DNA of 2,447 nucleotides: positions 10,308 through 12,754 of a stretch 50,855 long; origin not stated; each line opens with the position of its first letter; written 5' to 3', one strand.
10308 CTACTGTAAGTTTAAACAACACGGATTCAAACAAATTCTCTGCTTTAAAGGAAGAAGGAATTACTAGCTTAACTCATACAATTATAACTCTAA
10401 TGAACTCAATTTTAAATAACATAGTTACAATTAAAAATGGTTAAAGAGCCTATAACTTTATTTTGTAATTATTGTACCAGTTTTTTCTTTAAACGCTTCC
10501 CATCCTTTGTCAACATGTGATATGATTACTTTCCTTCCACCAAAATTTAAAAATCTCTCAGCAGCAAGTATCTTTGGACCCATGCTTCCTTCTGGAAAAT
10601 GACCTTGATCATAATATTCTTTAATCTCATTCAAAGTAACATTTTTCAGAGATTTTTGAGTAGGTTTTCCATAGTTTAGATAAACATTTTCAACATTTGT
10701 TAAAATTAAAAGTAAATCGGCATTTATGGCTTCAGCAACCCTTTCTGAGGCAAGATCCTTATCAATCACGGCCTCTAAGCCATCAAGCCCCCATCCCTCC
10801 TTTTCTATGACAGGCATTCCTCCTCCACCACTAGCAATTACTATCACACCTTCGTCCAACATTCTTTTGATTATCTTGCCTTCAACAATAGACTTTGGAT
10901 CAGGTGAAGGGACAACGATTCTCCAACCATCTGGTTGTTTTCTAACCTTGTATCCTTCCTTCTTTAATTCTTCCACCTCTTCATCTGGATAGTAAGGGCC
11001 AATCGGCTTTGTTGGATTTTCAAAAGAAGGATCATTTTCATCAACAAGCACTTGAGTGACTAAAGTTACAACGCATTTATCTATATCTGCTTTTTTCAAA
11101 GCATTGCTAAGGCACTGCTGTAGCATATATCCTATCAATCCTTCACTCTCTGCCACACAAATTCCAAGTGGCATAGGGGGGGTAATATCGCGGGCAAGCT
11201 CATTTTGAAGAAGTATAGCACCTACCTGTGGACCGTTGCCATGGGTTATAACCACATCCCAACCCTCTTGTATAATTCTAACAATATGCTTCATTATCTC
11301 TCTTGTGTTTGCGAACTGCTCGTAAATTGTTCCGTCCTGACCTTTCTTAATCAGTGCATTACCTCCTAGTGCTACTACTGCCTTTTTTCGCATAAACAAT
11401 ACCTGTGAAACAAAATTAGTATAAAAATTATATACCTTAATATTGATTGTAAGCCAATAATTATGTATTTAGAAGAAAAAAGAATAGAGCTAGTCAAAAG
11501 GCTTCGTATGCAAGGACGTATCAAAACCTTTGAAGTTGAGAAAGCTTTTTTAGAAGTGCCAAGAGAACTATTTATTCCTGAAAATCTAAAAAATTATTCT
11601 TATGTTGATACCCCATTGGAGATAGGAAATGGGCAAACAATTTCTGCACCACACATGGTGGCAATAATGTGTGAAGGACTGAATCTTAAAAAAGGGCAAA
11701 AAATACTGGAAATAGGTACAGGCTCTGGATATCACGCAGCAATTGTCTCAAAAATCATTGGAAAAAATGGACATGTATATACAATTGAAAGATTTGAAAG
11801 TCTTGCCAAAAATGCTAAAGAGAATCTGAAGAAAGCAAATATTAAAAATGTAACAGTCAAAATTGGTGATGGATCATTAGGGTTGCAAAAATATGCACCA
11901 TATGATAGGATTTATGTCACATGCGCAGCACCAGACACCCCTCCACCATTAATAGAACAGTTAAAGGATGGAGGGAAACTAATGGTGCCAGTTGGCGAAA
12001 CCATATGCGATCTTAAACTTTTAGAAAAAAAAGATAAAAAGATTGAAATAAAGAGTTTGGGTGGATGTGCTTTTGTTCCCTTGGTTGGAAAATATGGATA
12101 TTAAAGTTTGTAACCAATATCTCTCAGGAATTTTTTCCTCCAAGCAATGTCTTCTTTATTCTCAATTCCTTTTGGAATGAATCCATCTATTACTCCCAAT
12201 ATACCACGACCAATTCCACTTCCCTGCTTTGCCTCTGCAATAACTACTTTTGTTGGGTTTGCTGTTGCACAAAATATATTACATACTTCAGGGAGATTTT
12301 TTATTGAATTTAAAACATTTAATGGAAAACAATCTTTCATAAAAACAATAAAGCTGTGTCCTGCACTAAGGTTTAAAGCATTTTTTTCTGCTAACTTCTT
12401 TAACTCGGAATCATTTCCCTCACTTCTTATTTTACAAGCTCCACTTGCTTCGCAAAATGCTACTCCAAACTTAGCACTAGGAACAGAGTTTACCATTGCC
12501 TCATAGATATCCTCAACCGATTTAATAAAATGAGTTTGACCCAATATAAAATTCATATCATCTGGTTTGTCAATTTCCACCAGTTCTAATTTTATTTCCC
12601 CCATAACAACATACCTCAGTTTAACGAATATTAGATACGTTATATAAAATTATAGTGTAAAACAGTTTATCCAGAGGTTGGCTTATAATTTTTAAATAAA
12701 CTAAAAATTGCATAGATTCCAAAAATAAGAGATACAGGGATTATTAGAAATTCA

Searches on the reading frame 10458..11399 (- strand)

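Call 29: search_protein_families(library=pfam, proteins=[window:10458-11399:-], max_evalue=0.00001)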
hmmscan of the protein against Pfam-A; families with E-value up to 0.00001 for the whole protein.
window:10458-11399:- (313 aa): 1 family
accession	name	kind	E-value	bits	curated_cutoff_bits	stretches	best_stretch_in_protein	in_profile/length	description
PF00696.33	AA_kinase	-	6.5e-26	91.9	24.9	1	5-293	1-232/234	Amino acid kinase family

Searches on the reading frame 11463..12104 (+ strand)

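Call 29: search_protein_families(library=pfam, proteins=[window:11463-12104:+], max_evalue=0.00001)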
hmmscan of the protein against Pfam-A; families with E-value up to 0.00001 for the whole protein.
window:11463-12104:+ (213 aa): 4 families
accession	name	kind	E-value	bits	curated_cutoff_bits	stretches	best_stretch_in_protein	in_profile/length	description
PF01135.25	PCMT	-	7.2e-73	245.3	20.3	1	8-210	4-208/210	Protein-L-isoaspartate(D-aspartate) O-methyltransferase (PCMT)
PF13847.12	Methyltransf_31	-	2.4e-10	40.7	27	1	76-162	2-93/145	Methyltransferase domain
PF08704.16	GCD14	-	2.1e-09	37.9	26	1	66-136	29-100/247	tRNA methyltransferase complex GCD14 subunit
PF01269.23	Fibrillarin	-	5e-07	29.5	27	1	71-137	65-129/227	Fibrillarin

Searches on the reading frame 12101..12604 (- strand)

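Call 29: search_protein_families(library=pfam, proteins=[window:12101-12604:-], max_evalue=0.00001)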
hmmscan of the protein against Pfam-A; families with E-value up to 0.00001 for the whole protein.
window:12101-12604:- (167 aa): 1 family
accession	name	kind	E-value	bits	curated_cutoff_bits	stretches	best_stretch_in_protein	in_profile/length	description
PF04008.19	Adenosine_kin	-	1.8e-72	242.6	25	1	9-166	1-154/154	Adenosine specific kinase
